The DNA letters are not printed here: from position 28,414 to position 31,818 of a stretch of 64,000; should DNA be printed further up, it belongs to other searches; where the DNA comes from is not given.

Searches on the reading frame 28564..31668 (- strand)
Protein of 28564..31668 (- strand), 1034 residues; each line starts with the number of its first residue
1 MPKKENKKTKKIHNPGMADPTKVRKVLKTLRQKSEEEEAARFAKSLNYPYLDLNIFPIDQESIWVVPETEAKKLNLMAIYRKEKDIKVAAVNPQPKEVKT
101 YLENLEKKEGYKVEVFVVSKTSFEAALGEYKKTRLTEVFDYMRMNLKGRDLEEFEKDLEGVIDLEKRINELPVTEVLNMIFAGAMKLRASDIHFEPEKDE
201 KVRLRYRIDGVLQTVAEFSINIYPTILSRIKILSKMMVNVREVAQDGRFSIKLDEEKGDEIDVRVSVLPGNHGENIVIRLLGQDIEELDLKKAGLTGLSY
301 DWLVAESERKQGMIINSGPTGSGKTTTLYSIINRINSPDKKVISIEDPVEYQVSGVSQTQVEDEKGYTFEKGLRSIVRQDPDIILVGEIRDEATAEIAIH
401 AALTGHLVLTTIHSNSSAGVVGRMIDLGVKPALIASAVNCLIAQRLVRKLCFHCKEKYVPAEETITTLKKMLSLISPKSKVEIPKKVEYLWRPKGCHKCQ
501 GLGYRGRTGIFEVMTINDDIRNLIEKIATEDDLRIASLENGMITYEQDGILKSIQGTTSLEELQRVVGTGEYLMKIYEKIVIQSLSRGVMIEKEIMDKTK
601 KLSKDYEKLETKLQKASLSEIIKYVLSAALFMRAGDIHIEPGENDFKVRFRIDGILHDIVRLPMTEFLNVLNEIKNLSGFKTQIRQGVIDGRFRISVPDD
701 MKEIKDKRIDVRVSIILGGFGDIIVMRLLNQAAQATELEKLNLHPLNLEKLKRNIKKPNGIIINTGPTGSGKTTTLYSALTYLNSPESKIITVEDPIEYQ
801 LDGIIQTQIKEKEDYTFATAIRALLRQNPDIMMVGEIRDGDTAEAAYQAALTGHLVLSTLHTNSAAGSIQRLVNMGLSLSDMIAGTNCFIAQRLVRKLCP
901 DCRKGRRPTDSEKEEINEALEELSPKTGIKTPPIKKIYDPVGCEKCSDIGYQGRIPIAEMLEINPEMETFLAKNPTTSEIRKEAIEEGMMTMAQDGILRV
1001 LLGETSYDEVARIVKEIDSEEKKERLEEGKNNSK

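Call 20: search_protein_families(library=pfam, proteins=[window:28564-31668:-], max_evalue=0.00001)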
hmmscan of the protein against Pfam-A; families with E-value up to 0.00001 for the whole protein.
window:28564-31668:- (1034 aa): 6 families
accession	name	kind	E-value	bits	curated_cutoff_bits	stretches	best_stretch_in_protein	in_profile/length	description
PF00437.27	T2SSE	-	5.9e-221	733.1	24.9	2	170-565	5-370/370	Type II/IV secretion system protein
PF25199.1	nSTAND_NTPase5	-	3.1e-09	37.2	34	0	305-352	35-83/145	Novel STAND NTPase 5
PF05157.20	MshEN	-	3.7e-07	30.5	23.1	1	46-135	1-88/90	MshEN domain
PF04851.21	ResIII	-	8.1e-07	29.5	22.5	0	309-344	21-58/164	Type III restriction enzyme, res subunit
PF20720.3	nSTAND3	-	1.7e-06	28.2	27.2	0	309-350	15-56/155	Novel STAND NTPase 3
PF13401.12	AAA_22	-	1.9e-06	28.6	27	0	310-350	4-44/130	AAA domain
